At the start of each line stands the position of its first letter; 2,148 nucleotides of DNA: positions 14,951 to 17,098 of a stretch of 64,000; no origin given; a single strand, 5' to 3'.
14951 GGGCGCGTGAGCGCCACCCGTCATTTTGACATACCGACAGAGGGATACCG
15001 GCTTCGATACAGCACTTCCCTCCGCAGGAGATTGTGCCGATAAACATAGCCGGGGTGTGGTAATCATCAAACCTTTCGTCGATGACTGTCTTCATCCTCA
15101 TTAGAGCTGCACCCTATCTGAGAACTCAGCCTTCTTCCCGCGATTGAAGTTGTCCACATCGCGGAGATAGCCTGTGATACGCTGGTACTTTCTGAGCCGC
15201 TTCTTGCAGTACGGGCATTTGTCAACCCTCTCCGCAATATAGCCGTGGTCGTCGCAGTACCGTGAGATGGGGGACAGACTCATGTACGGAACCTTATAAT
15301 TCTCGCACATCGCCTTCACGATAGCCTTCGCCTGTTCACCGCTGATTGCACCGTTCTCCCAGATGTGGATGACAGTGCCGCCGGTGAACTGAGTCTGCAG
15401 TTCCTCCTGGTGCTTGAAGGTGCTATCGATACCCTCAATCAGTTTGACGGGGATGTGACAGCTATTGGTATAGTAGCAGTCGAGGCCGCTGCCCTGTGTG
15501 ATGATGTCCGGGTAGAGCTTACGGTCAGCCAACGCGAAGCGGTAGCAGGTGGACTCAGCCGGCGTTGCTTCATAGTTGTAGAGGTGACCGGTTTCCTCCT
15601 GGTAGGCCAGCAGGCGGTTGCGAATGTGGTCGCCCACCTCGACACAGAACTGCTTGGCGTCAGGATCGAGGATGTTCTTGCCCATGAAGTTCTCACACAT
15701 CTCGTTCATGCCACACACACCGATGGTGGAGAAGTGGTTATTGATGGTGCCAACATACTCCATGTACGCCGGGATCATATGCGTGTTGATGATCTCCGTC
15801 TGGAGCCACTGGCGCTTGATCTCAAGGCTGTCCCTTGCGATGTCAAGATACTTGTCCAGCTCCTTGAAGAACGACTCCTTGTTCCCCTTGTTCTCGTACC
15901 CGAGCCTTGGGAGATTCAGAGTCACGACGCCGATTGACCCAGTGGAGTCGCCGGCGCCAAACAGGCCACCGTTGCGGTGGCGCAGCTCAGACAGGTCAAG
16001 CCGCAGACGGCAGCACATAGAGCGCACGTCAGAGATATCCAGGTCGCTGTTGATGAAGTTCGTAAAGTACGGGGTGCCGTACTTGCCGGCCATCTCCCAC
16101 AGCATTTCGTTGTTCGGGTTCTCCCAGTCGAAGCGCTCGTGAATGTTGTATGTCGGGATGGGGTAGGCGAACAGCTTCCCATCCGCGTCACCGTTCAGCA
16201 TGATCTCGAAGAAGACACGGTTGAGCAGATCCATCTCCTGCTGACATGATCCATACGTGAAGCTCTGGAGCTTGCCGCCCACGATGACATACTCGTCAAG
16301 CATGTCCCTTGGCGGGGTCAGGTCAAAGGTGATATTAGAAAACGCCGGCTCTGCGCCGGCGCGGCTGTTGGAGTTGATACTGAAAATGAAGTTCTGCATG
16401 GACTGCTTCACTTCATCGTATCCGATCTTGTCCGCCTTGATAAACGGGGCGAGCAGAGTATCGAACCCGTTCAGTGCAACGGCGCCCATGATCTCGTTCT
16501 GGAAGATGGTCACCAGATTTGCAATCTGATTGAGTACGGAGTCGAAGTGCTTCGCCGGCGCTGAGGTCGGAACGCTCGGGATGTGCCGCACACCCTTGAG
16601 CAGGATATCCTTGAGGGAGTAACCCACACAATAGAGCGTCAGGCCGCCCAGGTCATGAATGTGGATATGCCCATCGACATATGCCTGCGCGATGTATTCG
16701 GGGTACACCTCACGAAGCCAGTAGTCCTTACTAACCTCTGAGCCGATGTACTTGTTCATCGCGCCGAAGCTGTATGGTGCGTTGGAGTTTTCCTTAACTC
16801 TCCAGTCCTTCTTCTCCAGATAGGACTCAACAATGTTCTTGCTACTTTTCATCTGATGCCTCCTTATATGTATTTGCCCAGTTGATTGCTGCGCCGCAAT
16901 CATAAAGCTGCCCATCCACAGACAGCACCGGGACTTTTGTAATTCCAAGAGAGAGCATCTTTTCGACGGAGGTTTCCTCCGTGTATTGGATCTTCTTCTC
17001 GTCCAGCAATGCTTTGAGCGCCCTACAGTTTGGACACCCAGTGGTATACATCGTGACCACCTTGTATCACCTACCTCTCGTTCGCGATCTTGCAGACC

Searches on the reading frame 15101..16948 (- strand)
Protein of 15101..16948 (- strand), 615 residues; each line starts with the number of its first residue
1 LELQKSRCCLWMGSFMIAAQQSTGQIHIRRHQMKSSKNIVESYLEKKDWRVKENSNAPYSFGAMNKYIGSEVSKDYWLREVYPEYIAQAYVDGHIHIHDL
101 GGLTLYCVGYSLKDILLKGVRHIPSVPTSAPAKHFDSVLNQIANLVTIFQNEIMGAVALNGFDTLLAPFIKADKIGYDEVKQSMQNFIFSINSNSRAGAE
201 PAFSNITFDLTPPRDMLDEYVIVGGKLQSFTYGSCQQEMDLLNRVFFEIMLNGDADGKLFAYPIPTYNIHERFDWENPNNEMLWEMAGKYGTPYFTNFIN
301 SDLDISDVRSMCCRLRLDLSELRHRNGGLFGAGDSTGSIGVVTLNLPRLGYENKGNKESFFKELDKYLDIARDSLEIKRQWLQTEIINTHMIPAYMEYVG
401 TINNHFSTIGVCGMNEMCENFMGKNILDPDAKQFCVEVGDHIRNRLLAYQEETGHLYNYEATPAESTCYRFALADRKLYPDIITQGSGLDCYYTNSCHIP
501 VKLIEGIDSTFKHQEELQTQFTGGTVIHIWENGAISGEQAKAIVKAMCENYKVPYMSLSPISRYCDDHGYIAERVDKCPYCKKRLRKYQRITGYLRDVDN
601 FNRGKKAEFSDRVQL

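Call 39: search_protein_families(library=pfam, proteins=[window:15101-16948:-], max_evalue=0.001)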
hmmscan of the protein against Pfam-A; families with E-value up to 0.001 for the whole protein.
window:15101-16948:- (615 aa): 1 family
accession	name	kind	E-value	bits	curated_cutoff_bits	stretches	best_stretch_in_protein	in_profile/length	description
PF13597.11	NRDD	-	2.4e-161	538.6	26.2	1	53-614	1-561/562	Anaerobic ribonucleoside-triphosphate reductase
